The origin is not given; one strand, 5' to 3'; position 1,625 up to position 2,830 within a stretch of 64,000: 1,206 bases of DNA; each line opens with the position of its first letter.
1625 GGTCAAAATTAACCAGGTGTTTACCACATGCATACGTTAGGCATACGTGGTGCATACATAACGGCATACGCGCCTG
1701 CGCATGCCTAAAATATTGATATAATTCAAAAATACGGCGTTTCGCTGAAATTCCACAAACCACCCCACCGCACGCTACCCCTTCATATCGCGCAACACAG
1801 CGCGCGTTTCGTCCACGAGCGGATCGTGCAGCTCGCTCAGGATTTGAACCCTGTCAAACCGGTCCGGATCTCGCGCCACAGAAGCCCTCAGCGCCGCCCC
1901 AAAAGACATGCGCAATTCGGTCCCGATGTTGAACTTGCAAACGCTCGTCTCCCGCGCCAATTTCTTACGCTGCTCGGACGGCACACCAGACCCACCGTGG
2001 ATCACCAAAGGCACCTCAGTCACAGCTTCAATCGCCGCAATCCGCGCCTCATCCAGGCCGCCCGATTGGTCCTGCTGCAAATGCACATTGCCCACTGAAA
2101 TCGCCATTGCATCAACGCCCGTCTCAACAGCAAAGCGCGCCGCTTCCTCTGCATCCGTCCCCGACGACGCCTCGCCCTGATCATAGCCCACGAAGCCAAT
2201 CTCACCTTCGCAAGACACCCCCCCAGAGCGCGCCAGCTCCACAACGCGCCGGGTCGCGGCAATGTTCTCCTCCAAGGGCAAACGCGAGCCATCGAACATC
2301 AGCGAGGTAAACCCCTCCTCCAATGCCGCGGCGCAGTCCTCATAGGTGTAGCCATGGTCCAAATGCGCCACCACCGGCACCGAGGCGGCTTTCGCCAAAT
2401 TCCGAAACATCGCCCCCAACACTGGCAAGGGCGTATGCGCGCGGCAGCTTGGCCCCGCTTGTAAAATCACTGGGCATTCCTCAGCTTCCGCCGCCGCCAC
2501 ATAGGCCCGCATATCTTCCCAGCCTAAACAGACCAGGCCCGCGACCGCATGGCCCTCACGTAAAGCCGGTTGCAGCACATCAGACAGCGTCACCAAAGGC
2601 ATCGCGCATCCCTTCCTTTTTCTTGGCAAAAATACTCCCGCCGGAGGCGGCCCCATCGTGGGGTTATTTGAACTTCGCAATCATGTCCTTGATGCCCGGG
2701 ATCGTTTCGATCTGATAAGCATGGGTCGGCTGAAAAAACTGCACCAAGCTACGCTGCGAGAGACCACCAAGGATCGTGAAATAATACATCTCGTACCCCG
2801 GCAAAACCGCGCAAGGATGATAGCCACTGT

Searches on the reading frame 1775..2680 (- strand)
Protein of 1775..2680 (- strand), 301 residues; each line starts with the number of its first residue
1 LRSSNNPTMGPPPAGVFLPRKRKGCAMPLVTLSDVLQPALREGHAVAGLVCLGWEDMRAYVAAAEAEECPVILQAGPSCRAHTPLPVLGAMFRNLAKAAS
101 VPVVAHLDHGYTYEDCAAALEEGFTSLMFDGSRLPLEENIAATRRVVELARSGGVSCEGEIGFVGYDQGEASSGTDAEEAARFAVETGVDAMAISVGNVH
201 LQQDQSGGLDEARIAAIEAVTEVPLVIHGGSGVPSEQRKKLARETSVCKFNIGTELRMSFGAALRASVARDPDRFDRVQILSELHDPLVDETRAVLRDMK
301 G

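Call 81: search_protein_families(library=pfam, proteins=[window:1775-2680:-], max_evalue=0.00001)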
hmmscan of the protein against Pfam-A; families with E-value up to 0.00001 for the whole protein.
window:1775-2680:- (301 aa): 1 family
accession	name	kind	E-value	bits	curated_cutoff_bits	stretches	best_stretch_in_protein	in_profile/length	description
PF01116.26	F_bP_aldolase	-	3.2e-72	243.8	25.5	1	30-298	1-271/277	Fructose-bisphosphate aldolase class-II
